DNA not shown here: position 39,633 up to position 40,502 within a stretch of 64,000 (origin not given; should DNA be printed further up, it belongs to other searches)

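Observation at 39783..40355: DUF2778/Tlde1-like putative peptidoglycan-targeting effector placed between clpV and vgrG without an obvious adjacent immunity gene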

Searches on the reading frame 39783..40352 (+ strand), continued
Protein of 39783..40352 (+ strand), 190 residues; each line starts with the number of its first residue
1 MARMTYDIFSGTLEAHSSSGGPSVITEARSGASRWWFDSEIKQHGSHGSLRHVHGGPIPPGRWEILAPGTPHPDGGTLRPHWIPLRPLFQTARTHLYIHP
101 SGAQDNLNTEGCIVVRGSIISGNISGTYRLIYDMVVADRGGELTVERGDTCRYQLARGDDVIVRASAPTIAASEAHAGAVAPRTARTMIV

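Call 43: find_encoding_contigs(protein=P0006, flank=8000, max_places=4)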
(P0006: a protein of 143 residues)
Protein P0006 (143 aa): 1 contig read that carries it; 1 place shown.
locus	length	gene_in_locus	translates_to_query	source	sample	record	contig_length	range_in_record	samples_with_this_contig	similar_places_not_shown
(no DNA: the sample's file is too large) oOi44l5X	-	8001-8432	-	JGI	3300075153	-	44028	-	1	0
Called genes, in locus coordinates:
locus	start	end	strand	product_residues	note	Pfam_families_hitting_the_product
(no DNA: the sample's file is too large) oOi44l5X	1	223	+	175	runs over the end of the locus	-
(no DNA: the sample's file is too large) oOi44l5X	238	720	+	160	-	-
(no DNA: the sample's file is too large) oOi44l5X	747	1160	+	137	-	-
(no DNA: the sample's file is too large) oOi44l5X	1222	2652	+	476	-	PF17541:TssC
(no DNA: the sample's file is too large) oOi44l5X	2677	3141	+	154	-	PF27349:IcsB_M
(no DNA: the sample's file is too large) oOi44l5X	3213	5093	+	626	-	PF05954:Phage_GPD, PF04717:Phage_base_V, PF22178:Gp5_trimer_C (weak)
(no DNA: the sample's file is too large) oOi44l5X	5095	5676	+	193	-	-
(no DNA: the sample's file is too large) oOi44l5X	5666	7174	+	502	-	-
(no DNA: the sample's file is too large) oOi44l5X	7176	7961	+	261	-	PF06996:T6SS_TssG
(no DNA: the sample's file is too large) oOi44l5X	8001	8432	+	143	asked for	-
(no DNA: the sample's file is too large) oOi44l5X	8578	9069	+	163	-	PF05488:PAAR_motif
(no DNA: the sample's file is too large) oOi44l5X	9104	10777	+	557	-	-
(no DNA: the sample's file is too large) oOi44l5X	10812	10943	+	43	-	-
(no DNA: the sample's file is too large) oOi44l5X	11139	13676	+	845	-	PF00069:Pkinase, PF07714:PK_Tyr_Ser-Thr, PF13620:CarboxypepD_reg (faint), PF08308:PEGA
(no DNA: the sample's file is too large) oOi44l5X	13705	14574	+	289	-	-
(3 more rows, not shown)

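Call 44: find_encoding_contigs(protein=P0008, flank=8000, max_places=4)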
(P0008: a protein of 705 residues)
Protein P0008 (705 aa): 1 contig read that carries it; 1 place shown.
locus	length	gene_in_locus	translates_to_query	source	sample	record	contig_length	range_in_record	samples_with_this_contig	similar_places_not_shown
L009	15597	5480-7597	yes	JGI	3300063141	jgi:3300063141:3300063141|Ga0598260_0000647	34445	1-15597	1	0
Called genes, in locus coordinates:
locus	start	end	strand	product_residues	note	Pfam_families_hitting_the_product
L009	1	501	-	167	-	?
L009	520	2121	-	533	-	PF26550:Tricorn_2nd (faint), PF07676:PD40 (weak)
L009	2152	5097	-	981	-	PF00069:Pkinase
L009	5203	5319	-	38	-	-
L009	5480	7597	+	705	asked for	-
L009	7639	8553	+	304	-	-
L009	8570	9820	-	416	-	PF13646:HEAT_2 (weak)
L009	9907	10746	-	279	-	-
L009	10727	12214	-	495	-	PF12770:CHAT (faint)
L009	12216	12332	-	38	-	-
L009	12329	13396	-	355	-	PF00109:ketoacyl-synt (faint)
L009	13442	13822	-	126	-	PF13665:Tox-PAAR-like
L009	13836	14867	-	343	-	PF09937:DUF2169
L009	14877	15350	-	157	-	-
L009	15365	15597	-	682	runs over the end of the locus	PF05954:Phage_GPD, PF04717:Phage_base_V, PF22178:Gp5_trimer_C, PF06715:Gp5_C (faint), PF22178:Gp5_trimer_C (weak)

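Call 47: find_homologous_proteins(query=A3, max_evalue=0.001)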
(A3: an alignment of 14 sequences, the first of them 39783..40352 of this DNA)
Query A3 (14 sequences) (190 aa, profile of the alignment): 166 proteins with E <= 0.001 among 3935 candidates; the best 120 are listed.
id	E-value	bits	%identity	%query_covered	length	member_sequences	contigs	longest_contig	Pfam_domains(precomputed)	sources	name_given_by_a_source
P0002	2.2e-49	185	49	76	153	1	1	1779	-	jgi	jgi:hypothetical protein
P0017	2.6e-48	182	29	45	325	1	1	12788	PF03734.20,PF10908.14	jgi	jgi:Protein of unknown function (DUF2778)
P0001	7.6e-46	174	98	98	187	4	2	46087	-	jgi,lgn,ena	-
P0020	1.3e-44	170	48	76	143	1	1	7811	-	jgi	jgi:hypothetical protein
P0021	1.5e-28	117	32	32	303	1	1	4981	PF03734.20,PF10908.14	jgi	jgi:lipoprotein-anchoring transpeptidase ErfK/SrfK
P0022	1.9e-27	114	32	34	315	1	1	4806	PF10908.14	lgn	-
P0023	4.6e-25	106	31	63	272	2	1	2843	PF03734.20,PF18925.6,PF10908.14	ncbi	-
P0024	1.2e-24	105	42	34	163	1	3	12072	PF10908.14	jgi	jgi:hypothetical protein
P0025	2.6e-24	104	31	58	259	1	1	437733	PF03734.20,PF18925.6,PF10908.14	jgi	jgi:hypothetical protein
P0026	2.2e-23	101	39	32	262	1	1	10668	PF03734.20,PF18925.6,PF10908.14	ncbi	ncbi:MAG: tlde1 domain-containing protein [Caulobacteraceae bacterium]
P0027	5.3e-22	96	37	49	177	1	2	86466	-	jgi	jgi:hypothetical protein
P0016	1.7e-19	88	39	33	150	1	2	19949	-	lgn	-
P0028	9.8e-15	73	26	59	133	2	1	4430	PF10908.14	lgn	-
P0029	2.3e-14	72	36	34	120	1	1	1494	PF10908.14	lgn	-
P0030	5.1e-14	70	33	47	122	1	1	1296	PF10908.14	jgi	-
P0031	5.3e-14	70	42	34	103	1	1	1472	PF10908.14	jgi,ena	jgi:hypothetical protein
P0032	1.3e-13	69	31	32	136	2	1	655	PF10908.14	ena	-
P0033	2.3e-13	68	36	34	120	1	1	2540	PF10908.14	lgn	-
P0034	2.8e-13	68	33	59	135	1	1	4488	PF10908.14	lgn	-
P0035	3.5e-13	68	33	33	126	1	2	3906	PF10908.14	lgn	-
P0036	3.6e-13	68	29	54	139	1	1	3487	PF10908.14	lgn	-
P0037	7.2e-13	67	37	32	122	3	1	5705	PF10908.14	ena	-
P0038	9.6e-13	66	29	58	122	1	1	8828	PF10908.14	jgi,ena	jgi:hypothetical protein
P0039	1.0e-12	66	35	32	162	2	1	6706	PF10908.14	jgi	jgi:hypothetical protein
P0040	1.2e-12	66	33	32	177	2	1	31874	PF09374.16,PF01471.24,PF10908.14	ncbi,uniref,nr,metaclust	ncbi:tlde1 domain-containing protein [Rhodopirellula sallentina]|uniref:Peptidoglycan binding-like d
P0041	1.4e-12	66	34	32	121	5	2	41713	PF10908.14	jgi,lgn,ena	-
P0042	1.9e-12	65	38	32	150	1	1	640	PF10908.14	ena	-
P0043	4.0e-12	64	31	59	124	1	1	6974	PF10908.14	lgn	-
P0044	4.5e-12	64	35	32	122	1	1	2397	PF10908.14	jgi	jgi:Tlde1 domain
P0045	5.6e-12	64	39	43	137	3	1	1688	PF10908.14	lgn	-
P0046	7.7e-12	63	37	37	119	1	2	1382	PF03734.20,PF10908.14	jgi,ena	-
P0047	8.2e-12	63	33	32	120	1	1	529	PF10908.14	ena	-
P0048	8.3e-12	63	35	32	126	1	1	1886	PF10908.14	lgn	-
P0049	8.9e-12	63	31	32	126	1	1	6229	PF10908.14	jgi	jgi:hypothetical protein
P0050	1.3e-11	63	37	32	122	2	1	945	PF03734.20,PF10908.14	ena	-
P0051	1.5e-11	62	37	34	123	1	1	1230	PF10908.14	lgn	-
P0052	1.5e-11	62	33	32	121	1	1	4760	PF03734.20,PF10908.14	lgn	-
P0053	1.8e-11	62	38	32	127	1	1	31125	PF10908.14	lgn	-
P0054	1.8e-11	62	33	58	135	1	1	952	PF10908.14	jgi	-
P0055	2.1e-11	62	25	68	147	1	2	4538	PF10908.14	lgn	-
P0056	2.4e-11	62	32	34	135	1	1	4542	PF10908.14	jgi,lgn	-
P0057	2.6e-11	62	33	32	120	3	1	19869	PF10908.14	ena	-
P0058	3.2e-11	61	36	32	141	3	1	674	PF10908.14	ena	-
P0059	4.8e-11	61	27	32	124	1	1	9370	PF03734.20,PF10908.14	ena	-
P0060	6.3e-11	60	36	32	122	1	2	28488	PF10908.14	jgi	jgi:hypothetical protein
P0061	6.6e-11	60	34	32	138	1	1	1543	PF10908.14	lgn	-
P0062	7.1e-11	60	30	58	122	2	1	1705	PF10908.14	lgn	-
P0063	8.0e-11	60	36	32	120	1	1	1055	PF10908.14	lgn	-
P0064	8.3e-11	60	34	32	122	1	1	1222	PF10908.14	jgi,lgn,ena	-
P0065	9.3e-11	60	36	32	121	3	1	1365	PF10908.14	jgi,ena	-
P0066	9.6e-11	60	37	35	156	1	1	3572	PF10908.14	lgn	-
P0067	1.0e-10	60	43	34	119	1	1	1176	PF10908.14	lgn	-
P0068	1.2e-10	59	36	32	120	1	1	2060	PF10908.14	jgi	jgi:hypothetical protein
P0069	1.6e-10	59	31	32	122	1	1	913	PF10908.14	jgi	jgi:hypothetical protein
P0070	1.6e-10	59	32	35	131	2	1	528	PF03734.20,PF10908.14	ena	-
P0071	1.8e-10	59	33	32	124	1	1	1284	PF10908.14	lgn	-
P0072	2.8e-10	58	32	33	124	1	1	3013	PF03734.20,PF10908.14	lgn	-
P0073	2.8e-10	58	40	32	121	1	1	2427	PF10908.14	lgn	-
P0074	2.9e-10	58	27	33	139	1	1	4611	PF10908.14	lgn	-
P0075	5.4e-10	57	29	59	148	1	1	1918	PF10908.14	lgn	-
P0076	8.2e-10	57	37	32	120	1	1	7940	PF10908.14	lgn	-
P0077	8.9e-10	57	29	61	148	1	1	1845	PF10908.14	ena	-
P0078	9.0e-10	57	33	32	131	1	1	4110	PF10908.14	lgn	-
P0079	1.1e-9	56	36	31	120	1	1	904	PF10908.14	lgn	-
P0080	1.2e-9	56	24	58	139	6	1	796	PF10908.14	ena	-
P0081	1.3e-9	56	30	34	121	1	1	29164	PF10908.14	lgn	-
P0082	2.0e-9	55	33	32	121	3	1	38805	PF10908.14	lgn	-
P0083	2.3e-9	55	33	32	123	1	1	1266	PF03734.20,PF10908.14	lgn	-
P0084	2.5e-9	55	33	39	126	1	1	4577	PF10908.14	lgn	-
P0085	2.7e-9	55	33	32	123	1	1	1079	PF10908.14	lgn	-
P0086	3.0e-9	55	37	30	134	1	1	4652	PF10908.14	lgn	-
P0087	3.2e-9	55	32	58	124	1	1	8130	PF10908.14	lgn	-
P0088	3.5e-9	55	32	32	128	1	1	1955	PF10908.14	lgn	-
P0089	3.6e-9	55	30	37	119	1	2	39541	PF10908.14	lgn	-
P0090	4.1e-9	54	32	39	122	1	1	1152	PF10908.14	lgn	-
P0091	5.0e-9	54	32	32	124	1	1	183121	PF10908.14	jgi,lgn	-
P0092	5.4e-9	54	37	32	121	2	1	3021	PF10908.14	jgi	jgi:hypothetical protein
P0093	5.5e-9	54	29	43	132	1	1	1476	PF10908.14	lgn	-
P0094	5.6e-9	54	36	35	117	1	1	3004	PF10908.14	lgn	-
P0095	5.6e-9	54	35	37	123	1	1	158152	PF10908.14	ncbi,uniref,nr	ncbi:tlde1 domain-containing protein [Caldimonas tepidiphila]|uniref:tlde1 domain-containing protein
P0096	5.8e-9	54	37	32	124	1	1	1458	PF03734.20,PF10908.14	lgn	-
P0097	6.0e-9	54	37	32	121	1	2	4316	PF10908.14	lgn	-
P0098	6.5e-9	54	-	-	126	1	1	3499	PF10908.14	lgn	-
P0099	7.9e-9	54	30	31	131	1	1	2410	PF10908.14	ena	-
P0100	8.8e-9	53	34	34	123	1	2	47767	PF10908.14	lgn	-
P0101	8.9e-9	53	37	32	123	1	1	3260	PF03734.20,PF10908.14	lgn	-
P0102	9.0e-9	53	30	32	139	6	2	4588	PF10908.14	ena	-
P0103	9.0e-9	53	31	47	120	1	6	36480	PF10908.14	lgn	-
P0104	1.2e-8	53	37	35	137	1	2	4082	PF10908.14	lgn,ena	-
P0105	1.2e-8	53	36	36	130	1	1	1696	PF03734.20,PF10908.14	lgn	-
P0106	1.2e-8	53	34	40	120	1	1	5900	PF10908.14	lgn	-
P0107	1.8e-8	52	39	34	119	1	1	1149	PF10908.14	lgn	-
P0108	1.8e-8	52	35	32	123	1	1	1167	PF03734.20,PF10908.14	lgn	-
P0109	3.1e-8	52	32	32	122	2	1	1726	PF03734.20,PF10908.14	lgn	-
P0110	3.1e-8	52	35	33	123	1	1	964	PF03734.20,PF10908.14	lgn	-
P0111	3.2e-8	52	32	36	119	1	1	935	PF03734.20,PF10908.14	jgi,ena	-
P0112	3.3e-8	52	32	32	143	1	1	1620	PF10908.14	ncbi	-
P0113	3.5e-8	51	34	32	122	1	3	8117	PF10908.14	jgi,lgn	jgi:hypothetical protein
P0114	3.6e-8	51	33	32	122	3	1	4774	PF10908.14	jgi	-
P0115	3.7e-8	51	28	32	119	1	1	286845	PF10908.14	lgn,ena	-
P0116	4.1e-8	51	34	49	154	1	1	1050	PF10908.14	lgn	-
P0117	6.2e-8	51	34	32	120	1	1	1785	PF10908.14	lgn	-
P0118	6.4e-8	51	32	59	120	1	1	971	PF03734.20,PF10908.14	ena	-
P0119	6.6e-8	51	28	32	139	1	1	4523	PF10908.14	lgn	-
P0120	6.7e-8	51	32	36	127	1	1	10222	PF10908.14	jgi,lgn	jgi:hypothetical protein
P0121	6.9e-8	50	32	32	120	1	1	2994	PF10908.14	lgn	-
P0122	8.6e-8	50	34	32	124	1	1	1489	PF03734.20,PF10908.14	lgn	-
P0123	8.7e-8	50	33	32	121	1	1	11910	PF03734.20,PF10908.14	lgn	-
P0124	9.3e-8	50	33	32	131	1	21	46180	PF10908.14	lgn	-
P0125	9.5e-8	50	35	32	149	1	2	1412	PF10908.14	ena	-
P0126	9.7e-8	50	30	57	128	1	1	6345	PF10908.14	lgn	-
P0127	1.0e-7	50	36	32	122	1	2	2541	PF03734.20,PF10908.14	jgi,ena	jgi:hypothetical protein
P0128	1.2e-7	50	35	32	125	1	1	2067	PF10908.14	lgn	-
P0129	1.5e-7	49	34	38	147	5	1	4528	PF10908.14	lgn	-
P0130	1.8e-7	49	35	32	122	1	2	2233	PF03734.20,PF10908.14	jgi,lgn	jgi:lipoprotein-anchoring transpeptidase ErfK/SrfK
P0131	2.1e-7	49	-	-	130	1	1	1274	PF10908.14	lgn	-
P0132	2.4e-7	49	29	58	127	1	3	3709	PF10908.14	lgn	-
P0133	2.4e-7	49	29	58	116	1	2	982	PF10908.14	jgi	-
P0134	2.7e-7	49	37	33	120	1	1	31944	PF10908.14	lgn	-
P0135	3.0e-7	48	31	34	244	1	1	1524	PF10908.14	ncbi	-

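Call 52: find_encoding_contigs(protein=P0020, flank=8000, max_places=3)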
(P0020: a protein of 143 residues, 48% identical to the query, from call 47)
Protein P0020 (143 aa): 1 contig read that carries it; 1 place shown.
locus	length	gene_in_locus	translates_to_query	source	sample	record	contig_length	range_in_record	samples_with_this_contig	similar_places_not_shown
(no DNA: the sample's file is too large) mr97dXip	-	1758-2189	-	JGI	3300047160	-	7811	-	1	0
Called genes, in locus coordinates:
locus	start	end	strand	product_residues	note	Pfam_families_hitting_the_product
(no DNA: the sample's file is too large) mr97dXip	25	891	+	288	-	PF05943:VipB, PF18945:VipB_2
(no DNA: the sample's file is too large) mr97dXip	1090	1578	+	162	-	PF05638:T6SS_HCP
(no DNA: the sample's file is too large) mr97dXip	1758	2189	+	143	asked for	-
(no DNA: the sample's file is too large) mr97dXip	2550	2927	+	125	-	-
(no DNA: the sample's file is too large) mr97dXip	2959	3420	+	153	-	PF04965:GPW_gp25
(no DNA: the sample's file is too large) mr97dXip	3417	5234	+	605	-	PF05947:T6SS_TssF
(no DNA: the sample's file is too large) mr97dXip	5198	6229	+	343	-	PF06996:T6SS_TssG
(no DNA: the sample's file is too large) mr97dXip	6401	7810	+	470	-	?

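Call 53: find_encoding_contigs(protein=P0027, flank=8000, max_places=3)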
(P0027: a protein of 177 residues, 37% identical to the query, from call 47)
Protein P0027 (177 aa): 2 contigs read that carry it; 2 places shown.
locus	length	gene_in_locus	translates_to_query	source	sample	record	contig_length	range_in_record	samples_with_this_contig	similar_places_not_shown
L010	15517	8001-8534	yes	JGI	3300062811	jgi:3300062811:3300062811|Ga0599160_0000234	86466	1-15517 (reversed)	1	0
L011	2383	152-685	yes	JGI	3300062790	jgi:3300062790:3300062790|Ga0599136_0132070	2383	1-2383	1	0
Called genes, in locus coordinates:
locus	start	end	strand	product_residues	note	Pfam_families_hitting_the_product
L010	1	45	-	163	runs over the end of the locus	PF22811:Zn_ribbon_NrdR, PF03477:ATP-cone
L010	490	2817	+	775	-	PF13620:CarboxypepD_reg (weak), PF00593:TonB_dep_Rec_b-barrel, PF25183:OMP_b-brl_4 (faint)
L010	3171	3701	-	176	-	PF13746:Fer4_18 (faint), PF13183:Fer4_8 (faint), PF14697:Fer4_21 (faint), PF12797:Fer4_2 (faint), PF13237:Fer4_10 (weak), PF12838:Fer4_7, PF13187:Fer4_9, PF00037:Fer4, +2 more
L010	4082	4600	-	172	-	-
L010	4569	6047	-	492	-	PF07238:PilZ (faint)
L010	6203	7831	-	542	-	PF20695:UbiD_N, PF01977:UbiD, PF20696:UbiD_C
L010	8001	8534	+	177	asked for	-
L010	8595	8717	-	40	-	-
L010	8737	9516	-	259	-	PF05448:AXE1 (weak), PF20434:BD-FAE, PF00561:Abhydrolase_1 (faint), PF07859:Abhydrolase_3, PF12146:Hydrolase_4 (faint), PF12697:Abhydrolase_6 (faint), PF00326:Peptidase_S9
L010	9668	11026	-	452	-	PF12704:MacB_PCD, PF02687:FtsX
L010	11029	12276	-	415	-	PF12704:MacB_PCD, PF02687:FtsX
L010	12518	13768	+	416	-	PF05239:PRC (faint), PF03448:MgtE_N, PF00571:CBS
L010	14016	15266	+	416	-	PF01566:Nramp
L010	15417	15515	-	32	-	?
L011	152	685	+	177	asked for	-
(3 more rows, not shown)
